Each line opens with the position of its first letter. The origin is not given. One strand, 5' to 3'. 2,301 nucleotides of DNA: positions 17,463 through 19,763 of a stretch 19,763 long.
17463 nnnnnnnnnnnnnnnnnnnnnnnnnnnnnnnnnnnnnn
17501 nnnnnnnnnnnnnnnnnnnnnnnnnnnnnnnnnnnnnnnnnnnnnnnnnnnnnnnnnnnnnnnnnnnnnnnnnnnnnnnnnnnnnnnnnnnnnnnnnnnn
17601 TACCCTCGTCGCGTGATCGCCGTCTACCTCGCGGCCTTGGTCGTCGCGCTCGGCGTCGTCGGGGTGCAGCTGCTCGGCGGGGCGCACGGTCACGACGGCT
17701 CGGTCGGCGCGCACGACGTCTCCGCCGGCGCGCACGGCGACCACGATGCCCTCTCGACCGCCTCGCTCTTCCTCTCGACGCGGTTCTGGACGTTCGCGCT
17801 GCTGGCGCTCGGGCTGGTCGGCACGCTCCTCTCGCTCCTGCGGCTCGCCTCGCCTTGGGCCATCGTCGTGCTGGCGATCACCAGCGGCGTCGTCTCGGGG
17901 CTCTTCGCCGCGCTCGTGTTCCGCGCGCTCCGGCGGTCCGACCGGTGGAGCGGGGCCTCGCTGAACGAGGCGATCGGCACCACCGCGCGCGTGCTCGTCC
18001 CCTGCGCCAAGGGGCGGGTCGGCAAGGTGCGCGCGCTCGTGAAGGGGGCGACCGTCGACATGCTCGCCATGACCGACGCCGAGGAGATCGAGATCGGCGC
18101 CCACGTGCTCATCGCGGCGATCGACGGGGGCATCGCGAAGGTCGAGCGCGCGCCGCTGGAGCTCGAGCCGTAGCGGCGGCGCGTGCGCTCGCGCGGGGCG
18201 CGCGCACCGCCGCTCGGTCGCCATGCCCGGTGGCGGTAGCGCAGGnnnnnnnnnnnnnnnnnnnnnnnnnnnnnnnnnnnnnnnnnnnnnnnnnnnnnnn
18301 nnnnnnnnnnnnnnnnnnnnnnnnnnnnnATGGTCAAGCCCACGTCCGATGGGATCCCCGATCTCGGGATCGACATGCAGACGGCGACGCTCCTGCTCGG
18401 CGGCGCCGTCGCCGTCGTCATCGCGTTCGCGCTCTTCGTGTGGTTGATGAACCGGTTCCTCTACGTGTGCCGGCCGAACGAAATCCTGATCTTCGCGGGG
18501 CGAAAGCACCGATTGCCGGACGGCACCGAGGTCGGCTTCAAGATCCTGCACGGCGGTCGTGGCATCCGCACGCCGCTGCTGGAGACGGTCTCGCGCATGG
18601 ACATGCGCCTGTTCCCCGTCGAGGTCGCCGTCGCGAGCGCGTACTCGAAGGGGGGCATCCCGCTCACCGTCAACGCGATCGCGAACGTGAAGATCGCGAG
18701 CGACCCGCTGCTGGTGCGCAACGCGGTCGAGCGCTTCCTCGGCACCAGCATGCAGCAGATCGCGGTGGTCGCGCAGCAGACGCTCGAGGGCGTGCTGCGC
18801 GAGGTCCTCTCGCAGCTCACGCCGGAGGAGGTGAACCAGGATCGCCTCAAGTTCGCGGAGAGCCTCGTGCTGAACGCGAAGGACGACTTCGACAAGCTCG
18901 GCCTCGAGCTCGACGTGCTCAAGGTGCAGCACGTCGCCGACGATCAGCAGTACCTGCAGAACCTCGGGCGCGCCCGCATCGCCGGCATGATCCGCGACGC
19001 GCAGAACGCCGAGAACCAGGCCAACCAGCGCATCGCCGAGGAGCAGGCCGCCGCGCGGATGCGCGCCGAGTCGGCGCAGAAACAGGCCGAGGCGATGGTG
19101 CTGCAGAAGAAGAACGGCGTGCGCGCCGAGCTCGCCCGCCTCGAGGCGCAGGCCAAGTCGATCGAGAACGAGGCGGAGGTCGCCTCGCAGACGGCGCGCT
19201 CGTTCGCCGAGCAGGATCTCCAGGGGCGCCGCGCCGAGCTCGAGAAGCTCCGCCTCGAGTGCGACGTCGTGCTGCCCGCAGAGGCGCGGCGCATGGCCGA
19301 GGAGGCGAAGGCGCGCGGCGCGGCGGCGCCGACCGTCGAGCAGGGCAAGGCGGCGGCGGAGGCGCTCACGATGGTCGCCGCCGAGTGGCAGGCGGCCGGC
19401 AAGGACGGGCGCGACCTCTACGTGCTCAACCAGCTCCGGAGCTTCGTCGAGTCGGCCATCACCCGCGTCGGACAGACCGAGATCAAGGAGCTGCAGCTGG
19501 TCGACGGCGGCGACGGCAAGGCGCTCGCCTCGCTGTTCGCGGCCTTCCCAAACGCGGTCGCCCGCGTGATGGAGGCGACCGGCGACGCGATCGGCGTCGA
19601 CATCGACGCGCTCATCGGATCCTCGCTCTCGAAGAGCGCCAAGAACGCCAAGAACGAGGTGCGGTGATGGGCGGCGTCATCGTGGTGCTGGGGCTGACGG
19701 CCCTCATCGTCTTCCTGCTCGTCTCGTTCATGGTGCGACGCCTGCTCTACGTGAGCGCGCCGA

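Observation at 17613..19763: nfeD-flotillin-flotillin operon, with a His-rich metal-binding-like loop in NfeD and two tandem, translationally coupled SPFH paralogues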

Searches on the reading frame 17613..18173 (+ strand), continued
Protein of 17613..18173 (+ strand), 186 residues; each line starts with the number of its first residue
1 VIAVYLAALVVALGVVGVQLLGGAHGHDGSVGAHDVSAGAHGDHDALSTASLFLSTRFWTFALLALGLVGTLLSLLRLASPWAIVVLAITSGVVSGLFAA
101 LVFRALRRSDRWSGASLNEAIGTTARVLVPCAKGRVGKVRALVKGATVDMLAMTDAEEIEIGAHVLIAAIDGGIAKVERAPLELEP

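Call 70: list_cluster_members(proteins=[window:17613-18173:+, window:18330-19667:+])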
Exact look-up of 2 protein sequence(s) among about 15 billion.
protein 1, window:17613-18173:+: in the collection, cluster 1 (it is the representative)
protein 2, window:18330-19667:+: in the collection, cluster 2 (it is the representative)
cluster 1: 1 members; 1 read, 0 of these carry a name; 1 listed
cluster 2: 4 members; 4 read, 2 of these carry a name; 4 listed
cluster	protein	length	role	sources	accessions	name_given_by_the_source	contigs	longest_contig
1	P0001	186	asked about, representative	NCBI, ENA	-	-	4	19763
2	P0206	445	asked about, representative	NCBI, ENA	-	-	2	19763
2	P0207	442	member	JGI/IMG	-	flotillin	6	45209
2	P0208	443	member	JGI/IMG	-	flotillin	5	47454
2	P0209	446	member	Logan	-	-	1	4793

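Call 71: search_protein_families(library=pfam, alignment_id=A1, max_evalue=0.01)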
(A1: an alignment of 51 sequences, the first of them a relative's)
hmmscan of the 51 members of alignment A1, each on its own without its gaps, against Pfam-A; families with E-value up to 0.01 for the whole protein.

A. member 1, P0001 (186 aa): 1 family
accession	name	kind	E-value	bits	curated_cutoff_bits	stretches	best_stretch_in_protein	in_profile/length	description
PF01957.25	NfeD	-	0.00013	22.5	29.1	1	119-179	3-57/57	NfeD-like C-terminal, partner-binding domain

B. families by the number of members that match (of 51 scanned): 8 families
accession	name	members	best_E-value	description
PF01957.25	NfeD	39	1.9e-06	NfeD-like C-terminal, partner-binding domain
PF19779.4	DUF6264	5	0.00061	Family of unknown function (DUF6264)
PF13567.11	DUF4131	5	0.0009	Domain of unknown function (DUF4131)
PF09849.14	DUF2076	3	0.0013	Uncharacterized protein conserved in bacteria (DUF2076)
PF07332.16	Phage_holin_3_6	1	0.0045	Putative Actinobacterial Holin-X, holin superfamily III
PF19733.4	DUF6223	1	0.0057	Family of unknown function (DUF6223)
PF25587.1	Rv2743c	1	0.009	Rv2743c family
PF05982.17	Sbt_1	1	0.0095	Na+-dependent bicarbonate transporter superfamily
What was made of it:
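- On NfeD family (short form, NfeD2/YuaF-like): However, 39 of 51 family members hit PF01957 at E<=0.01 (call 71).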

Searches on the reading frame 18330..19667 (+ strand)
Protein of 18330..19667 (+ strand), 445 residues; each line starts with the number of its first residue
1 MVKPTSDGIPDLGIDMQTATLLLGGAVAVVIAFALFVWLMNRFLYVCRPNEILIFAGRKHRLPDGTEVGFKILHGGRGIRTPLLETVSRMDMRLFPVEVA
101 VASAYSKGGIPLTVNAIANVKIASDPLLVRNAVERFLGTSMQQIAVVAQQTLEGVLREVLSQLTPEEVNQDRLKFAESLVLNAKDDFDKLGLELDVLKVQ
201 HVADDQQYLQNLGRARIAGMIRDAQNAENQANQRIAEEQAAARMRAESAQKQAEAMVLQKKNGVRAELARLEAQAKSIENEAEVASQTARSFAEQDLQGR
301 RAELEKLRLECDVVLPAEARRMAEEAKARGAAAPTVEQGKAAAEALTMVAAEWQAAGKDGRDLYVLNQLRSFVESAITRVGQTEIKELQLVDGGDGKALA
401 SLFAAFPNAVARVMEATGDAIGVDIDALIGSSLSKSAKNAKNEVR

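Call 3: search_protein_families(library=pfam, proteins=[window:18330-19667:+], max_evalue=0.1)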
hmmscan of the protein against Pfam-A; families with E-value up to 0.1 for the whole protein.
window:18330-19667:+ (445 aa): 1 family
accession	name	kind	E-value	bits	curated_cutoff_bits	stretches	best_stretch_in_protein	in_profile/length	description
PF01145.31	Band_7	-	5.5e-19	69.3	23.6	1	47-240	3-174/176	SPFH domain / Band 7 family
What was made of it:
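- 18330..19667 (+): Flotillin paralogue 1 (445 aa). Membrane anchor at about residues 19-40 (nt 18384-18449), SPFH/Band_7 domain at residues 47-240 (nt 18468-19049), then an Ala/Glu/Gln-rich helical region. Band_7 5.5e-19 (call 3).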

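Call 4: search_protein_families(library=ncbifam, proteins=[window:18330-19667:+], max_evalue=0.1)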
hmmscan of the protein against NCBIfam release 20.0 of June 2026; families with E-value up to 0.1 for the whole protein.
window:18330-19667:+ (445 aa): 2 families
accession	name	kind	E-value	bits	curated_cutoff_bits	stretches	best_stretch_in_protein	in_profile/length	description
NF058507.1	FlotScfldFlot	equivalog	2.8e-36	125.6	700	1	28-304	6-285/477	flotillin lipid rafts scaffold protein FloT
NF033930.1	pneumo_PspA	exception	0.083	11.6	850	0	161-342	196-375/659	pneumococcal surface protein A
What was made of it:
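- On Flotillin / SPFH2 (p-flotillin): The best NCBIfam hit is FloT (call 4).
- On FloT equivalog (NCBIfam NF058507): 125.6 bits against a cut-off of 700 (call 4).
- Closest known: NfeD2-SPFH2. Different: The flotillins here score far below the FloT equivalog cut-off (call 4).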

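Call 7: find_encoding_contigs(protein=window:18330-19667:+, flank=10000, max_places=10)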
Protein window:18330-19667:+ (445 aa): 1 contig read that carries it; 1 place shown.
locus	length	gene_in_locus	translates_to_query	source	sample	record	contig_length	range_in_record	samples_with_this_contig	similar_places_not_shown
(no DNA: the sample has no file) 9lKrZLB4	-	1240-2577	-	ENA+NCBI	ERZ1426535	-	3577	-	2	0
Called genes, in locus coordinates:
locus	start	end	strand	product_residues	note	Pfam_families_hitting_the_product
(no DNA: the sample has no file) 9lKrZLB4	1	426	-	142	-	?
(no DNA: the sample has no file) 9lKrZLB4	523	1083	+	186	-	-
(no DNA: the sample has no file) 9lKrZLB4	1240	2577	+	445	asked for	PF01145:Band_7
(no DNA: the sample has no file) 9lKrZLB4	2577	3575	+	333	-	?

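Call 15: search_solved_structures(query=window:18330-19667:+, max_evalue=0.01)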
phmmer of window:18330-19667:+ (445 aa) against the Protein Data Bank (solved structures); distinct sequences matched with E-value up to 0.01: 5.
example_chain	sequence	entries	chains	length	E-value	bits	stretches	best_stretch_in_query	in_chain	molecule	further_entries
9bq2_B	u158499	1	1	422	3.8e-26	95.3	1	45-330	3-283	Flotillin-1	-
9l3g_A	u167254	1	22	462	5.3e-26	94.9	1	45-329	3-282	Flotillin-1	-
9bq2_A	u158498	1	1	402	9.9e-20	74.2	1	87-326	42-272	Flotillin-2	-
9l3g_a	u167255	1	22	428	3.1e-19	72.6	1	85-323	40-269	Flotillin-2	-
1win_A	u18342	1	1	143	1.3e-17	67.2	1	91-219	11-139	Flotillin 2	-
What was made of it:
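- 18330..19667 (+): Flotillin-1 9bq2_B 3.8e-26 over residues 45-330 (call 15).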

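Call 20: find_related_loci(query=A2, collection=genome_contigs, flank=5000)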
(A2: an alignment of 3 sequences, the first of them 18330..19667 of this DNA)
Query A2 (445 aa) in genome_contigs; peptide patterns used: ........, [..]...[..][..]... (x = any residue, [..] = any of these).
256 stretches matched a pattern; 192 encode a relative of the query (tblastn E <= 1e-3); the best 80 are kept; 80 distinct loci.
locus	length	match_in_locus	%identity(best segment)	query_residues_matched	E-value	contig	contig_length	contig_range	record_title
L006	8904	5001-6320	88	1-445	0e+0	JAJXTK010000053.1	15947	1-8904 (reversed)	MAG: Myxococcales bacterium isolate BP4.bin47 NODE_4380_length_15947_cov_1.251011, whole genome shotgun sequence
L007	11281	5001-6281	77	13-438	0e+0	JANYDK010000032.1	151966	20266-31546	MAG: Deltaproteobacteria bacterium isolate 336R_metabinner_62 336R_k141_309154, whole genome shotgun sequence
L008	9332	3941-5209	70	8-430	0e+0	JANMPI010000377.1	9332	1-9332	MAG: Acidobacteriota bacterium isolate OTE_51_metabat_485 OTE_51_k141_4690568, whole genome shotgun sequence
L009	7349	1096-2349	71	13-430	0e+0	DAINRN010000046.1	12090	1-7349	MAG TPA_asm: Acidobacteriota bacterium isolate CTOTU25978 NODE_1414_length_12090_cov_4.071624, whole genome shotgun sequ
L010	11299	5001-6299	70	1-431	0e+0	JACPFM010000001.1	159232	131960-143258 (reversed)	MAG: Deltaproteobacteria bacterium isolate NC_groundwater_361_Ag_B-0.1um_71_13 GD18-4_B1_scaffold_78125, whole genome sh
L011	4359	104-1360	71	13-431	0e+0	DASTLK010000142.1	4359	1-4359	MAG TPA_asm: Vicinamibacteria bacterium isolate SMAG_U2771 k141_1681776, whole genome shotgun sequence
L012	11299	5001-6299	68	3-434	0e+0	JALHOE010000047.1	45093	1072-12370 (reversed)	MAG: Deltaproteobacteria bacterium isolate bin.11 c_000000003973, whole genome shotgun sequence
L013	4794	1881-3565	71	13-431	0e+0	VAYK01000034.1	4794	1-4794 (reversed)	MAG: Actinobacteria bacterium isolate AC_56 14_0903_13_30cm_scaffold_673511, whole genome shotgun sequence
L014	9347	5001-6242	67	18-431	0e+0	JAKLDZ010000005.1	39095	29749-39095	MAG: Myxococcota bacterium isolate RA.bin121 RA.bin121_5, whole genome shotgun sequence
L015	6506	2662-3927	67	11-432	0e+0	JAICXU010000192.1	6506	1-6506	MAG: Polyangiaceae bacterium isolate LS_FP_2_bin.137 k141_3135911_length_6506_cov_10.0000, whole genome shotgun sequence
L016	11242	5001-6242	66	18-431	1e-180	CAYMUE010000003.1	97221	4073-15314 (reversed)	MAG TPA_asm: uncultured Polyangiaceae bacterium isolate SRP216815_co1_51 genome assembly, contig: NODE_252_length_97221_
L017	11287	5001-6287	64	2-429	3e-178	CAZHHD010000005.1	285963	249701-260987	MAG TPA_asm: uncultured Polyangiaceae bacterium isolate binchicken_co284_183 genome assembly, contig: NODE_60_length_285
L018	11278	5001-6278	64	15-440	1e-177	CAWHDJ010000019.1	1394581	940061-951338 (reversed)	MAG: uncultured delta proteobacterium isolate MFD09495.bin.2.10 genome assembly, contig: contig_6991, whole genome shotg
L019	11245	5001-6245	66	16-430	1e-176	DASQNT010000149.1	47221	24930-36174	MAG TPA_asm: Polyangiaceae bacterium isolate SMAG_U10783 k141_80677, whole genome shotgun sequence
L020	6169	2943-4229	66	5-430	5e-178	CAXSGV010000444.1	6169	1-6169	MAG: uncultured Polyangiaceae bacterium isolate private_X16_metawrap_bin.20 genome assembly, contig: private_X16_metawra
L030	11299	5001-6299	61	1-432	3e-171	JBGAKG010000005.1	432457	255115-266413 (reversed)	MAG: Polyangiaceae bacterium isolate MAG_AAO_H125.35 AAOH125-35_opera_contig_85, whole genome shotgun sequence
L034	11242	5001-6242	63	12-425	1e-169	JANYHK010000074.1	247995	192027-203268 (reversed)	MAG: Myxococcales bacterium isolate GL140_1_metabinner_44 GL140_1_k141_2070888, whole genome shotgun sequence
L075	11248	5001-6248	67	23-431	2e-170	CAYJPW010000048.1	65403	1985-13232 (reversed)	MAG TPA_asm: uncultured Polyangiaceae bacterium isolate ERP124720_co1_193 genome assembly, contig: NODE_616_length_65403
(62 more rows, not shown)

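Call 52: search_protein_families(library=padloc, proteins=[window:18330-19667:+], max_evalue=0.01)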
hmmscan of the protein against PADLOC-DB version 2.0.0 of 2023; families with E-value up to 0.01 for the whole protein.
window:18330-19667:+ (445 aa): 0 families

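Call 64: search_protein_families(library=pfam, proteins=[L015:660-1991:+, L030:200-1177:+, L034:24-1646:+, L075:62-1288:+, L017:6352-7422:+], max_evalue=0.001)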
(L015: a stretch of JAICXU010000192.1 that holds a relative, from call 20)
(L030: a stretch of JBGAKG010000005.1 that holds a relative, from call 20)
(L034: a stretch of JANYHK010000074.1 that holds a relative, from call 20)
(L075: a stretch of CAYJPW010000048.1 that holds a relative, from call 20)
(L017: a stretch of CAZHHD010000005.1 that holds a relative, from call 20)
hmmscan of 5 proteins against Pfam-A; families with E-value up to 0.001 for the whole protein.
L015:660-1991:+ (443 aa): 1 family
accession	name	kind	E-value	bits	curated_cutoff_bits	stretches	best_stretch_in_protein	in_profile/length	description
PF00368.23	HMG-CoA_red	-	1.9e-101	340.2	27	1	15-389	2-368/368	Hydroxymethylglutaryl-coenzyme A reductase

L030:200-1177:+ (325 aa): 2 families
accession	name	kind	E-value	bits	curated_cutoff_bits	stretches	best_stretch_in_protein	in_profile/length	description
PF08544.19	GHMP_kinases_C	-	1.1e-17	64.6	21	1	219-294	4-81/85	GHMP kinases C terminal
PF00288.32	GHMP_kinases_N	-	2.4e-11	44.1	22.3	1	75-152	9-87/87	GHMP kinases N terminal domain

L034:24-1646:+ (540 aa): 3 families
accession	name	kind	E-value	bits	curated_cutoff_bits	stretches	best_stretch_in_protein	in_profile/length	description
PF22700.2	MVD-like_N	-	2.2e-47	161.1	27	1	228-377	1-151/157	Diphosphomevalonate decarboxylase-like N-terminal domain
PF18376.6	MDD_C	-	8.5e-15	55.5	23.2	1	392-524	1-137/186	Mevalonate 5-diphosphate decarboxylase C-terminal domain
PF00288.32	GHMP_kinases_N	-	4.2e-06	27.3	22.3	1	293-365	4-73/87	GHMP kinases N terminal domain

L075:62-1288:+ (408 aa): 4 families
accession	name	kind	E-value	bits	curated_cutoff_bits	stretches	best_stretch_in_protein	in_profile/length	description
PF03710.21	GlnE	-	2.4e-46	158.6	24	1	13-233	39-250/252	Glutamate-ammonia ligase adenylyltransferase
PF08335.16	GlnD_UR_UTase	-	9.8e-25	87.7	21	1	249-398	2-139/141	GlnD PII-uridylyltransferase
PF10335.14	DUF294_C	-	0.00013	22.3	22.5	1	268-342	27-99/145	Putative nucleotidyltransferase substrate binding domain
PF03445.19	DUF294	-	0.00067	20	21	0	56-154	12-96/138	Putative nucleotidyltransferase DUF294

L017:6352-7422:+ (357 aa): 0 families
